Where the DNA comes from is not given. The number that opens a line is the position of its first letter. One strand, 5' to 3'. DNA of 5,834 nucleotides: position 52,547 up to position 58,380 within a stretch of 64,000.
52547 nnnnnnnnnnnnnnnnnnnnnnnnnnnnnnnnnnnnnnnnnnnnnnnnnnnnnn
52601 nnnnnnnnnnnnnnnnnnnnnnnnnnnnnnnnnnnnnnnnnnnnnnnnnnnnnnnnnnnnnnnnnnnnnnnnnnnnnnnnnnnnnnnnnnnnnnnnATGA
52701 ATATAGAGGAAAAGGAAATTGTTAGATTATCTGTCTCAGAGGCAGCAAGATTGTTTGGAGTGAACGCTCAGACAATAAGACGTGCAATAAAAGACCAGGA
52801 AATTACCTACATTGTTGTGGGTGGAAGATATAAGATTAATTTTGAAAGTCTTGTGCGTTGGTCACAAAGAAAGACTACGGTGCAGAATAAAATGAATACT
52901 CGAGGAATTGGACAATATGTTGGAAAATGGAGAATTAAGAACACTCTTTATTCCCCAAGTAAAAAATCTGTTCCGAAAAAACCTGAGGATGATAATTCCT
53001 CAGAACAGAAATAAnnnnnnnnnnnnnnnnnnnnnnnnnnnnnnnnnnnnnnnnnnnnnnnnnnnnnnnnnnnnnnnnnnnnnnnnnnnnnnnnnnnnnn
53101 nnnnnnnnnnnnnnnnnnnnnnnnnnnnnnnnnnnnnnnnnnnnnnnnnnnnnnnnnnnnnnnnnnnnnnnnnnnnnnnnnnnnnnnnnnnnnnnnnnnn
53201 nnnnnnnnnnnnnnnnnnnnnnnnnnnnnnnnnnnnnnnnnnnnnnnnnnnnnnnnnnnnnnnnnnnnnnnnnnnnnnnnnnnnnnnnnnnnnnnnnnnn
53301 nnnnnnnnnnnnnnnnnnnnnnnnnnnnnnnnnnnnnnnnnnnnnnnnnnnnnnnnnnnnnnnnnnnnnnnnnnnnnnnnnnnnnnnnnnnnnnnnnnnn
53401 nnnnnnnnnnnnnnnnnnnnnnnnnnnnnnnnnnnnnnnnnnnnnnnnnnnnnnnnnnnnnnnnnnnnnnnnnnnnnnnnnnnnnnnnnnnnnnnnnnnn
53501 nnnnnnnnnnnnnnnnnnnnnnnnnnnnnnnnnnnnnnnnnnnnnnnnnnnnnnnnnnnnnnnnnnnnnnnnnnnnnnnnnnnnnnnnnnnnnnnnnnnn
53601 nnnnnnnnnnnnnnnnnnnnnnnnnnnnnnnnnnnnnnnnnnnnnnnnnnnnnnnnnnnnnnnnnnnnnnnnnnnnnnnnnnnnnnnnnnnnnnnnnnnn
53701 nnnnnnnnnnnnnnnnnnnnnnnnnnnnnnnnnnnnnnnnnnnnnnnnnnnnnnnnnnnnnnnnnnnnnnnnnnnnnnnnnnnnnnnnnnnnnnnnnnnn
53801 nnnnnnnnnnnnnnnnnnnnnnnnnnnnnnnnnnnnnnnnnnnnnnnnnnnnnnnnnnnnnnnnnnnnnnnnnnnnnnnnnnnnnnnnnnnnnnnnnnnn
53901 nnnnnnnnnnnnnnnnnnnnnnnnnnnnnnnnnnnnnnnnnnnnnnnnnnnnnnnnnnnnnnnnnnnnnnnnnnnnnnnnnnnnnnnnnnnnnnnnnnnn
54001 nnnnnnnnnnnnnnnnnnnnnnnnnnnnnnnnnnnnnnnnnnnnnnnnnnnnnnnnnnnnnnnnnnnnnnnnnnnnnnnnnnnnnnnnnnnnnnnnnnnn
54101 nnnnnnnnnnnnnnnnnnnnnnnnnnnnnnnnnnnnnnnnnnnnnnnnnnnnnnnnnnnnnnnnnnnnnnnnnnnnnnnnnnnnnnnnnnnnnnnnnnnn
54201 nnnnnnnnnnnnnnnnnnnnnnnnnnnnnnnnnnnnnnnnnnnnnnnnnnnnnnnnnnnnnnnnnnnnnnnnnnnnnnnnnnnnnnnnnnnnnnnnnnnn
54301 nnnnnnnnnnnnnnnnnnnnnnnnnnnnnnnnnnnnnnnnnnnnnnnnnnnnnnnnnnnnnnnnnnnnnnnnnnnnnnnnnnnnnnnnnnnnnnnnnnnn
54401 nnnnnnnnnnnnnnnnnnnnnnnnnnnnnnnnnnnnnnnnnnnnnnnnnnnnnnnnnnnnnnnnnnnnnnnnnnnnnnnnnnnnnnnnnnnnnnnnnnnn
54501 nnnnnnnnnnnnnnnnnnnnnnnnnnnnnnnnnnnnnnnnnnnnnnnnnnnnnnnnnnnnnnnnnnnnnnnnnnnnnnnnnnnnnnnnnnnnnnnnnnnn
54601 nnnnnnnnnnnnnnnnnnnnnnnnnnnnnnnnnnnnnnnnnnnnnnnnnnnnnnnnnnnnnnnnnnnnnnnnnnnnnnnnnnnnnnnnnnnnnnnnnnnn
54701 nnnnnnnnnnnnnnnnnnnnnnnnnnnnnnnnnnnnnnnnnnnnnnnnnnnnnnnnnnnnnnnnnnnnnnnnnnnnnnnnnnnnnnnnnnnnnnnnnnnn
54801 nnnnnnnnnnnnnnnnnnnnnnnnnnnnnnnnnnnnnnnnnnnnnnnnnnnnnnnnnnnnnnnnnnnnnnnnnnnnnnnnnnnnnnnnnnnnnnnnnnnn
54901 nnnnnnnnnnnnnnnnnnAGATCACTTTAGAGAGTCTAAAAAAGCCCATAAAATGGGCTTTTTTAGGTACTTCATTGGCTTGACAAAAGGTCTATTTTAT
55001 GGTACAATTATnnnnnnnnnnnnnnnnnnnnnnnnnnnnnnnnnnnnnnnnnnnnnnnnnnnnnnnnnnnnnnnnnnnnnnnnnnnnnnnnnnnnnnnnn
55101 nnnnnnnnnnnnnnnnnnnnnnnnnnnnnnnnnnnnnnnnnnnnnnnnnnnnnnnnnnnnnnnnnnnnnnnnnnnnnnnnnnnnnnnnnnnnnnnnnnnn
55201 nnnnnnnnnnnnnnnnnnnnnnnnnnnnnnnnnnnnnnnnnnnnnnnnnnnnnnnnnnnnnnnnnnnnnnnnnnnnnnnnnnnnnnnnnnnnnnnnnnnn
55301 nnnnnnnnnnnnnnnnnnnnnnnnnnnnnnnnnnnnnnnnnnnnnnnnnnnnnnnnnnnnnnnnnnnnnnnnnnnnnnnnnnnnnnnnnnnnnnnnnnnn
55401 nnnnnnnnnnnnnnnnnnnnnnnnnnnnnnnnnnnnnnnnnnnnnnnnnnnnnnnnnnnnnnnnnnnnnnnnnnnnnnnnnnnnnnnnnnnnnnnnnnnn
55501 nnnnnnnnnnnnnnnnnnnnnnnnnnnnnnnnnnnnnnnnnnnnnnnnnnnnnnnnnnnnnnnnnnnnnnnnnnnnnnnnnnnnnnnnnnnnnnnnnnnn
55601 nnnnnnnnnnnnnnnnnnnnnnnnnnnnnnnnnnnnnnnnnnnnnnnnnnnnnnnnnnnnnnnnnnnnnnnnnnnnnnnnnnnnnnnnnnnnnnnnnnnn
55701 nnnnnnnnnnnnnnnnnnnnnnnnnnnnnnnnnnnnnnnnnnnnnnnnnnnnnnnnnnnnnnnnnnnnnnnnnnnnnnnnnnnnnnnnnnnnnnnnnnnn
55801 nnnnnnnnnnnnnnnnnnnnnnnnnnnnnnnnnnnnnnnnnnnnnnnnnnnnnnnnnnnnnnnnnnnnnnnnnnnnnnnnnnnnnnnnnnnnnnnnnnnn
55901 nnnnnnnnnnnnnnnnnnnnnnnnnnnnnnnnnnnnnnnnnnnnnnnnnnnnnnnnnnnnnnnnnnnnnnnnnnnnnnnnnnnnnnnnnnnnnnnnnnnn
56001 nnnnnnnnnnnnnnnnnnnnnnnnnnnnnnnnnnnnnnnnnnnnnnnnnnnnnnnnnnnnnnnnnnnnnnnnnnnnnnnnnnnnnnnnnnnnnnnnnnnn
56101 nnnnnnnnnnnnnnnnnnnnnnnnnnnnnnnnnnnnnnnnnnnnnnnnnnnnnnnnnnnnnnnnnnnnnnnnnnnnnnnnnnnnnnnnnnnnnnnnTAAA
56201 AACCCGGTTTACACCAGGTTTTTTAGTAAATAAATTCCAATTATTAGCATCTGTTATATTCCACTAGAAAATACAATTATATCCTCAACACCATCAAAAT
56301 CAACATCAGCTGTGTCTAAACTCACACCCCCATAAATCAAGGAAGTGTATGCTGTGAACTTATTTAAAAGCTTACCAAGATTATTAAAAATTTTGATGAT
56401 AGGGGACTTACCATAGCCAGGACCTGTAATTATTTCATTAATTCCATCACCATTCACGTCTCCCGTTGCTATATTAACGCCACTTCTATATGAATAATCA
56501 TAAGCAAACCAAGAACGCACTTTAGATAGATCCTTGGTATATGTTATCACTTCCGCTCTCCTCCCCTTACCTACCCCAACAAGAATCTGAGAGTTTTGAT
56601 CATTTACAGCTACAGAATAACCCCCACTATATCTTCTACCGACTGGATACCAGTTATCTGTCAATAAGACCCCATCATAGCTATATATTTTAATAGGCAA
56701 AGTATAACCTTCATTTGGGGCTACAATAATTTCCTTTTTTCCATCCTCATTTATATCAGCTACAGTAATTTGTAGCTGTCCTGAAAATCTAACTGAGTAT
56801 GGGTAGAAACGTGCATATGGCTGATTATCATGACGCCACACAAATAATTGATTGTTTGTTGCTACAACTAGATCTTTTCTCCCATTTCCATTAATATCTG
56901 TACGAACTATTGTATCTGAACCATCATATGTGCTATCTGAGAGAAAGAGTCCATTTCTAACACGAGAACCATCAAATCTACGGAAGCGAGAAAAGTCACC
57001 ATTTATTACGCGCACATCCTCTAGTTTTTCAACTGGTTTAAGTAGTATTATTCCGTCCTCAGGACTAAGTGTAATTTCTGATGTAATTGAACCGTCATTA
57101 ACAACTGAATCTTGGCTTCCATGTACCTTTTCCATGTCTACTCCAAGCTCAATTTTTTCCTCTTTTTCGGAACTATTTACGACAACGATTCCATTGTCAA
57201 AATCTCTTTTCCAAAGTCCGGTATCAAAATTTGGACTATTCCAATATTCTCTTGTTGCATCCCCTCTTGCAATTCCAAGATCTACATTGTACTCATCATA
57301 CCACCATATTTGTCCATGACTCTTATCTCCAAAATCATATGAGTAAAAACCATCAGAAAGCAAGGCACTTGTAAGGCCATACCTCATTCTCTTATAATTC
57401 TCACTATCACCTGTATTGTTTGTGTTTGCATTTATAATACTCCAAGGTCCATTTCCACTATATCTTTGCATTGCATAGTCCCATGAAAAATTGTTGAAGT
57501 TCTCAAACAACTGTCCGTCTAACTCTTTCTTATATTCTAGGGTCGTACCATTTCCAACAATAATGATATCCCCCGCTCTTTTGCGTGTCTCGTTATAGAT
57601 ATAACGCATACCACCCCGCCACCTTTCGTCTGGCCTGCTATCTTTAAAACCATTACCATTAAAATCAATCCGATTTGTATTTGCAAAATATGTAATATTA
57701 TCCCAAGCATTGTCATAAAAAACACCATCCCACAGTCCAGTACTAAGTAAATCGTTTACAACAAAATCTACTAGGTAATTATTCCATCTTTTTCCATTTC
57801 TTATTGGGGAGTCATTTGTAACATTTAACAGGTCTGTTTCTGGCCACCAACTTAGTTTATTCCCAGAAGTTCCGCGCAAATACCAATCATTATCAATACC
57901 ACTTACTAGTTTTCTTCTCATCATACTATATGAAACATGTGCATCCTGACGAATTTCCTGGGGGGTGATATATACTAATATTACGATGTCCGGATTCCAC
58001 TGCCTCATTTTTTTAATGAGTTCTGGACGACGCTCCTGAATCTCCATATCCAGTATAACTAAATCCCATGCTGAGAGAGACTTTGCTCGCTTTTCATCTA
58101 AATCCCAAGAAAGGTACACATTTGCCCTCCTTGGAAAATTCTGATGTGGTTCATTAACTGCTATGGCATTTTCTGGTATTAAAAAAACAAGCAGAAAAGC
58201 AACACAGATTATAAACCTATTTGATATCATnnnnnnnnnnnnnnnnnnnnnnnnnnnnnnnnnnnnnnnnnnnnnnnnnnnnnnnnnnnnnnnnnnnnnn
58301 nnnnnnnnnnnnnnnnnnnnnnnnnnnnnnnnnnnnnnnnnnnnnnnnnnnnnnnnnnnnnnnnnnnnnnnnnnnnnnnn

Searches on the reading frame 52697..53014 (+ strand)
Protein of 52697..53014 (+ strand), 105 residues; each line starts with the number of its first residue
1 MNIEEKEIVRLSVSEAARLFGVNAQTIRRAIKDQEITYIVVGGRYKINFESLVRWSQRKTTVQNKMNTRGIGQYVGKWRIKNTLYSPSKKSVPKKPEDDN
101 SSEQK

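Call 69: search_protein_families(library=pfam, proteins=[window:52697-53014:+], max_evalue=0.01)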
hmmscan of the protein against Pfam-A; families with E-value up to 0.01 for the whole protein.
window:52697-53014:+ (105 aa): 6 families
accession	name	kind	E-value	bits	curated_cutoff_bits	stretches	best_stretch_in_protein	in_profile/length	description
PF12728.13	HTH_17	-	6e-11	42.9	27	1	11-58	2-49/51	Helix-turn-helix domain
PF05225.22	HTH_psq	-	3.4e-05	23.9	20.4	1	11-32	17-38/45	helix-turn-helix, Psq domain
PF13518.12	HTH_28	-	0.00044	20.7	25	1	12-33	14-35/52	Helix-turn-helix domain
PF13542.12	HTH_Tnp_ISL3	-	0.00048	20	27.4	1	10-33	26-49/51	Helix-turn-helix domain of transposase family ISL3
PF13384.12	HTH_23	-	0.00082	19.6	24.6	1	10-33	17-40/50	Homeodomain-like domain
PF00376.29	MerR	-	0.0046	17.2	28.2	1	12-29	1-18/38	MerR family regulatory protein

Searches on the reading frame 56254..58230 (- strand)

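Call 10: search_protein_families(library=pfam, proteins=[window:56254-58230:-], max_evalue=0.0001)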
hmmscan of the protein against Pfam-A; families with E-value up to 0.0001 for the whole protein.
window:56254-58230:- (658 aa): 3 families
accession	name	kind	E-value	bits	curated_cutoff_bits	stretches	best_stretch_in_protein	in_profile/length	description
PF14885.12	GHL15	-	6.2e-30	105.5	27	1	76-347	1-270/271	Hypothetical glycosyl hydrolase family 15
PF13517.12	FG-GAP_3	-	1.1e-14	55.1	26.9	2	445-503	1-61/61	FG-GAP-like repeat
PF01839.29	FG-GAP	-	7.1e-11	42.2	22.1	0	584-603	2-21/37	FG-GAP repeat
